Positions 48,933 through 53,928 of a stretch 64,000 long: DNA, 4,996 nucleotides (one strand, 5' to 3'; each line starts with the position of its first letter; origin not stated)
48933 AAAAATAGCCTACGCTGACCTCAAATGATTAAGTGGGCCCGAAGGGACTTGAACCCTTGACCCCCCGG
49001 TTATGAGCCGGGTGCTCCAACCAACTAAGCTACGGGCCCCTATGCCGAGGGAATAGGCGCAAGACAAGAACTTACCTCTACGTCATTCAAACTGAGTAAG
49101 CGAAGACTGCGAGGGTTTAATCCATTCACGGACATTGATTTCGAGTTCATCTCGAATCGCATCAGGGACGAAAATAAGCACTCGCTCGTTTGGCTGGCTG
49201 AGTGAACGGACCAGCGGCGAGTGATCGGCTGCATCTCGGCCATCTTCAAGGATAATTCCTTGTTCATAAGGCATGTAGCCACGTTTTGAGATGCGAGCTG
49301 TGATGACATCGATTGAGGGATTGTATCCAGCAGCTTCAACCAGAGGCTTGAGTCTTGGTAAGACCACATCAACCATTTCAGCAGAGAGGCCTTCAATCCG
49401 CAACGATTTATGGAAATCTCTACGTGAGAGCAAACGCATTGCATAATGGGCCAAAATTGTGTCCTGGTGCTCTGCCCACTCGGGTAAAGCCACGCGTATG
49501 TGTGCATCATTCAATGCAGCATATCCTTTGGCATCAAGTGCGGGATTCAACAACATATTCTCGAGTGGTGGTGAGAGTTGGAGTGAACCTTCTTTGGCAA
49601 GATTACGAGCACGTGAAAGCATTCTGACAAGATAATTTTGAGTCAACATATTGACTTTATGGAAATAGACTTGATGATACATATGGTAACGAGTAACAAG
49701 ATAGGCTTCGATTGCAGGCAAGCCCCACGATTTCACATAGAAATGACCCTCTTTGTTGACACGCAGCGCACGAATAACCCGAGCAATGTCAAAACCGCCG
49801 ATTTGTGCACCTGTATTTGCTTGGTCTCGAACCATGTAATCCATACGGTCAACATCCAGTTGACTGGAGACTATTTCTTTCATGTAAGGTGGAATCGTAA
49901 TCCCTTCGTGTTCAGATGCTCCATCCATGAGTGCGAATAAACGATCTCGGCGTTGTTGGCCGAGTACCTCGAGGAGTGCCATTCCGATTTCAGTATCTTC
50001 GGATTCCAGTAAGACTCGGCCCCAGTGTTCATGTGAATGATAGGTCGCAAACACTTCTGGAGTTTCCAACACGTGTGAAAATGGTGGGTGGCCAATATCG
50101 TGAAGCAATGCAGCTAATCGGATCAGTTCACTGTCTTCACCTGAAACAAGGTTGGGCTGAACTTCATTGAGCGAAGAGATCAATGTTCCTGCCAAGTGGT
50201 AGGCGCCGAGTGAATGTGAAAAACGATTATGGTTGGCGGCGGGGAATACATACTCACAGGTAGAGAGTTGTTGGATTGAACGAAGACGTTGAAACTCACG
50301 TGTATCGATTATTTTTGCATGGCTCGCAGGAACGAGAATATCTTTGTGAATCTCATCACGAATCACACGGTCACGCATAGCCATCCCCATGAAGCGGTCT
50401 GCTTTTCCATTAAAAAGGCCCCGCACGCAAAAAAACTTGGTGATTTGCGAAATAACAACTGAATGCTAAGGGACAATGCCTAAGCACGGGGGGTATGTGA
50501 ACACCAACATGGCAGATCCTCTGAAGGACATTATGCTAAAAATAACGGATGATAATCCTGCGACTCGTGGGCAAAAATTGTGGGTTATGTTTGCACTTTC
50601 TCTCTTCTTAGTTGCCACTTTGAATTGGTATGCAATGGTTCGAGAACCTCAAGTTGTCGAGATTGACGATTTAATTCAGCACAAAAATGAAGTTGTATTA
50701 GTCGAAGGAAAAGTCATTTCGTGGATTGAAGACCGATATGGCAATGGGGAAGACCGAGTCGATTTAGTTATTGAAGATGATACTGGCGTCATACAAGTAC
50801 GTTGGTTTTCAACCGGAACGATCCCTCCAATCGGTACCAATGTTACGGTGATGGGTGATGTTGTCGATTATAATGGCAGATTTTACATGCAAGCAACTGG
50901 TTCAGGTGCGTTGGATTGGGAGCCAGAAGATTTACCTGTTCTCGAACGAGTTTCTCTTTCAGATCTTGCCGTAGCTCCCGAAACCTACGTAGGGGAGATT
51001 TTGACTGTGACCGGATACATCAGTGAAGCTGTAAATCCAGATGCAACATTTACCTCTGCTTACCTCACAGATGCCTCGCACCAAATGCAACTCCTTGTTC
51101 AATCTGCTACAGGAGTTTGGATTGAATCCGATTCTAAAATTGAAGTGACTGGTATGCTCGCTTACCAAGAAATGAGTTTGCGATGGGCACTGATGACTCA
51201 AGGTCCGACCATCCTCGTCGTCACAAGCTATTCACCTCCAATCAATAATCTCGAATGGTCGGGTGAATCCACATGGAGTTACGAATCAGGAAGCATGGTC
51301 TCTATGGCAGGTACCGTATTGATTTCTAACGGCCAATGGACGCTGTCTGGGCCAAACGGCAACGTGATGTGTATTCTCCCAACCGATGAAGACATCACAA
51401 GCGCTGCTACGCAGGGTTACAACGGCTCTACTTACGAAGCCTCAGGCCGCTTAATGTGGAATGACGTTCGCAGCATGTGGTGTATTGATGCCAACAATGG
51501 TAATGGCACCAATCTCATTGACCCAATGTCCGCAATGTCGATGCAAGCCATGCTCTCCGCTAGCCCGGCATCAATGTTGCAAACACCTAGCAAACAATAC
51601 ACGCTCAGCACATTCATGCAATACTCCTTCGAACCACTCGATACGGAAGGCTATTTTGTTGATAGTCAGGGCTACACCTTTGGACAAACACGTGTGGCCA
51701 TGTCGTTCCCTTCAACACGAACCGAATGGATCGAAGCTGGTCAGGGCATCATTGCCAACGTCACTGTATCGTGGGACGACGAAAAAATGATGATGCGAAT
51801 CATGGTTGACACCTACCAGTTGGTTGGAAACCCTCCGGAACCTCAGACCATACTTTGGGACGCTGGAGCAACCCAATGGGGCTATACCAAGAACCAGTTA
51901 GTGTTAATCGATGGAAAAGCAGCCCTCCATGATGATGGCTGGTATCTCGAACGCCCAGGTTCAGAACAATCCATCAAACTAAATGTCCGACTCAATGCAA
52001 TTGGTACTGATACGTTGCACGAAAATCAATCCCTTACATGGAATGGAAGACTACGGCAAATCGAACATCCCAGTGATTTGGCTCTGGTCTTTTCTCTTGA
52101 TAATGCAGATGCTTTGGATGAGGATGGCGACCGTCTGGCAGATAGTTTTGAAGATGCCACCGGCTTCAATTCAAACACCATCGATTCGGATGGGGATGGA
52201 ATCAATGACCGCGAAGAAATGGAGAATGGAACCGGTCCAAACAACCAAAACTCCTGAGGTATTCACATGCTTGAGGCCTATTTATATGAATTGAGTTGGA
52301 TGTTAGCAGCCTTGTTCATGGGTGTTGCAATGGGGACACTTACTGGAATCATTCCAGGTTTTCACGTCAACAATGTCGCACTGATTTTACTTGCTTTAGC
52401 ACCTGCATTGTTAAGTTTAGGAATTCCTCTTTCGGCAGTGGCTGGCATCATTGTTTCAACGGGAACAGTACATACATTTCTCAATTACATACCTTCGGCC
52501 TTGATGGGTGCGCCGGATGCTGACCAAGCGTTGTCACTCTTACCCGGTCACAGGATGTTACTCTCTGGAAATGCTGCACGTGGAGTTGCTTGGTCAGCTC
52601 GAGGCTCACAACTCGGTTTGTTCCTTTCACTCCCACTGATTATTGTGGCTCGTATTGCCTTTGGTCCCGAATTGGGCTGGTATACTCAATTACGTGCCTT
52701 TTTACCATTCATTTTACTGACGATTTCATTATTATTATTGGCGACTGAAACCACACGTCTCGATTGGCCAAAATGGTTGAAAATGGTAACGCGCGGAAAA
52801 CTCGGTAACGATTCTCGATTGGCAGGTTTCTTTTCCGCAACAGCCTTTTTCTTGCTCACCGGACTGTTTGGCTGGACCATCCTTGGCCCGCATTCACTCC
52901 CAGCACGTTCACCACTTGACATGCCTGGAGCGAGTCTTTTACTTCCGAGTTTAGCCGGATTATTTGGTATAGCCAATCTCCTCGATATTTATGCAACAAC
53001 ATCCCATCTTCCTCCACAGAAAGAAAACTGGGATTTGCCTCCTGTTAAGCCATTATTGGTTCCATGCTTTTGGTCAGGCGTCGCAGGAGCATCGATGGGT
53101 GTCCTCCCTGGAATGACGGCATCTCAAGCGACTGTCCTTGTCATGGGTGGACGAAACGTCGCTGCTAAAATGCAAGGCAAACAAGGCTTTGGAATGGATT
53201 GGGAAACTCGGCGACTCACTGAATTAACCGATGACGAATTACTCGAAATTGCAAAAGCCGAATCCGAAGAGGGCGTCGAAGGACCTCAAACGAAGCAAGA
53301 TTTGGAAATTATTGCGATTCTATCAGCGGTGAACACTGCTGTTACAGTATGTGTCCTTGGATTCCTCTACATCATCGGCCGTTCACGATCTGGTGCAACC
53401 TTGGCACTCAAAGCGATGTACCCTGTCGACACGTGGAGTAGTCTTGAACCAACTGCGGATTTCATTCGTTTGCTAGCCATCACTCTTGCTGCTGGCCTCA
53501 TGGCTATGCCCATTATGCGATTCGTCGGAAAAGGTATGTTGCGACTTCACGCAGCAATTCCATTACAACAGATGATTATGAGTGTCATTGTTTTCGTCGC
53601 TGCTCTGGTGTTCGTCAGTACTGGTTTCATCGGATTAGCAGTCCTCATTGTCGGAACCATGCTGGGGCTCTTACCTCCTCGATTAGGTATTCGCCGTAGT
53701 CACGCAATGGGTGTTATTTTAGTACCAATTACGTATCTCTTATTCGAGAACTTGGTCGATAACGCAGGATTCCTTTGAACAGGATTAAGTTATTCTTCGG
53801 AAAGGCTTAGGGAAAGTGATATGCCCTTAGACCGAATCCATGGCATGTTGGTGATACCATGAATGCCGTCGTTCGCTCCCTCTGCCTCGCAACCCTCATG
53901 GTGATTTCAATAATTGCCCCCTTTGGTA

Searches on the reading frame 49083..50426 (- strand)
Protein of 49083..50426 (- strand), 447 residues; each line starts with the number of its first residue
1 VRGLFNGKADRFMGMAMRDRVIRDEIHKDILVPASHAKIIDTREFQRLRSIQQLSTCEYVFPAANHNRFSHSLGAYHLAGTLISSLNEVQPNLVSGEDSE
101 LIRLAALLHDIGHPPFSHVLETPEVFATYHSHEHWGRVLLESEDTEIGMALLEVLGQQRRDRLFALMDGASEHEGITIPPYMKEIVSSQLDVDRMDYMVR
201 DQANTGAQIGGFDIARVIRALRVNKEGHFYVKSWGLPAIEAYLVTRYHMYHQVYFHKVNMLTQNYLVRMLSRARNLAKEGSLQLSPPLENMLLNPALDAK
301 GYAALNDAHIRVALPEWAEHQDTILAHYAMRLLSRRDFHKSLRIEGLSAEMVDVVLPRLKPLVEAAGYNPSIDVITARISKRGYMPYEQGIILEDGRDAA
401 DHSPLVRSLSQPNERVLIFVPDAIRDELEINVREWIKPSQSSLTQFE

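Call 7: search_protein_families(library=pfam, proteins=[window:49083-50426:-], max_evalue=0.01)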
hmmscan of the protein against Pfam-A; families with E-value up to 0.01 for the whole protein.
window:49083-50426:- (447 aa): 2 families
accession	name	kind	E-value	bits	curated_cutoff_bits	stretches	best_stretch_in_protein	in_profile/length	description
PF01966.28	HD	-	5.2e-14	53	22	1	68-198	1-113/116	HD domain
PF19276.4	HD_assoc_2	-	2e-07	31.2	23.1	1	212-273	1-61/222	HD associated region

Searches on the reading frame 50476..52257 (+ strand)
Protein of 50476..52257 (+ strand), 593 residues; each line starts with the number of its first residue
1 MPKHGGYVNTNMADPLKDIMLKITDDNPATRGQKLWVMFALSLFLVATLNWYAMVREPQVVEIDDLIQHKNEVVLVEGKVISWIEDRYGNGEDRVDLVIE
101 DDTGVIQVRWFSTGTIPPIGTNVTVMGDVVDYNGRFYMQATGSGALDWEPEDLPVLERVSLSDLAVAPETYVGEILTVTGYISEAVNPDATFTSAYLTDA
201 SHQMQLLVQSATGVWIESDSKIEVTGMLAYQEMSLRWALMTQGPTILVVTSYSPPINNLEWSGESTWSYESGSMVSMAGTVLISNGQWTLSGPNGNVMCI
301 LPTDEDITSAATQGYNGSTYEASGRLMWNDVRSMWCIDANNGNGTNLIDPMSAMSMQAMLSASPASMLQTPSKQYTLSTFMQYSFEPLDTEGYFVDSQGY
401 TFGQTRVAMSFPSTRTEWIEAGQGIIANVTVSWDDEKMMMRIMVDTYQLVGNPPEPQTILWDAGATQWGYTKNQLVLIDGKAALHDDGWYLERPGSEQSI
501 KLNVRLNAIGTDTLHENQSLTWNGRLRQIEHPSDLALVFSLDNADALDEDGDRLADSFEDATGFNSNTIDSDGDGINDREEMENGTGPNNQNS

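Call 7: search_protein_families(library=pfam, proteins=[window:50476-52257:+], max_evalue=0.01)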
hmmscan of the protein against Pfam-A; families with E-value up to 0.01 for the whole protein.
window:50476-52257:+ (593 aa): 4 families
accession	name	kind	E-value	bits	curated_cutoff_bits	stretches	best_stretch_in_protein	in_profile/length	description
PF18884.5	TSP3_bac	-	3.7e-05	23.9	25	1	570-590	1-21/22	Bacterial TSP3 repeat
PF01336.31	tRNA_anti-codon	-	0.00031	21.1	27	0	83-141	6-70/75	OB-fold nucleic acid binding domain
PF02839.19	CBM_5_12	-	0.00053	20.4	26.2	0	127-154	11-40/44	Carbohydrate-binding module family 5/12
PF13567.11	DUF4131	-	0.0014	18.7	31.6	0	33-96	28-87/165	Domain of unknown function (DUF4131)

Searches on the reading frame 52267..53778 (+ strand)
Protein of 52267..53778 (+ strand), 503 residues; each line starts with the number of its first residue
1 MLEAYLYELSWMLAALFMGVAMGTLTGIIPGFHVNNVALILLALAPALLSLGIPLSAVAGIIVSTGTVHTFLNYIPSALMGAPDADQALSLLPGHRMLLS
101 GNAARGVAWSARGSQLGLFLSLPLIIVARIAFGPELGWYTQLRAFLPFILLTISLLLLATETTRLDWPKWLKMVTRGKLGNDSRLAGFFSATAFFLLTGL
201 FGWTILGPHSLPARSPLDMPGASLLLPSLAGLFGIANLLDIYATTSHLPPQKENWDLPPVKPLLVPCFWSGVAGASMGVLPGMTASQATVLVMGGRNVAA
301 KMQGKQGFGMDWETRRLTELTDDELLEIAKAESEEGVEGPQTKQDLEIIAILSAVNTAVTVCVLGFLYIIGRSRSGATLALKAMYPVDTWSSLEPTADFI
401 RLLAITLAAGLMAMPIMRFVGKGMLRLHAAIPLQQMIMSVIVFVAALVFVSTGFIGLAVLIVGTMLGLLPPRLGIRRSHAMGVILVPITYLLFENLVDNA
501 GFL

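Call 7: search_protein_families(library=pfam, proteins=[window:52267-53778:+], max_evalue=0.01)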
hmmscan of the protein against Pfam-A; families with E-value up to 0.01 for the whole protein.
window:52267-53778:+ (503 aa): 1 family
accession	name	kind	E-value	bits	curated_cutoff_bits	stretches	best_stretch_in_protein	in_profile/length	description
PF01970.21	TctA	-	7.5e-44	150.4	28.9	2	13-302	1-273/423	Tripartite tricarboxylate transporter TctA family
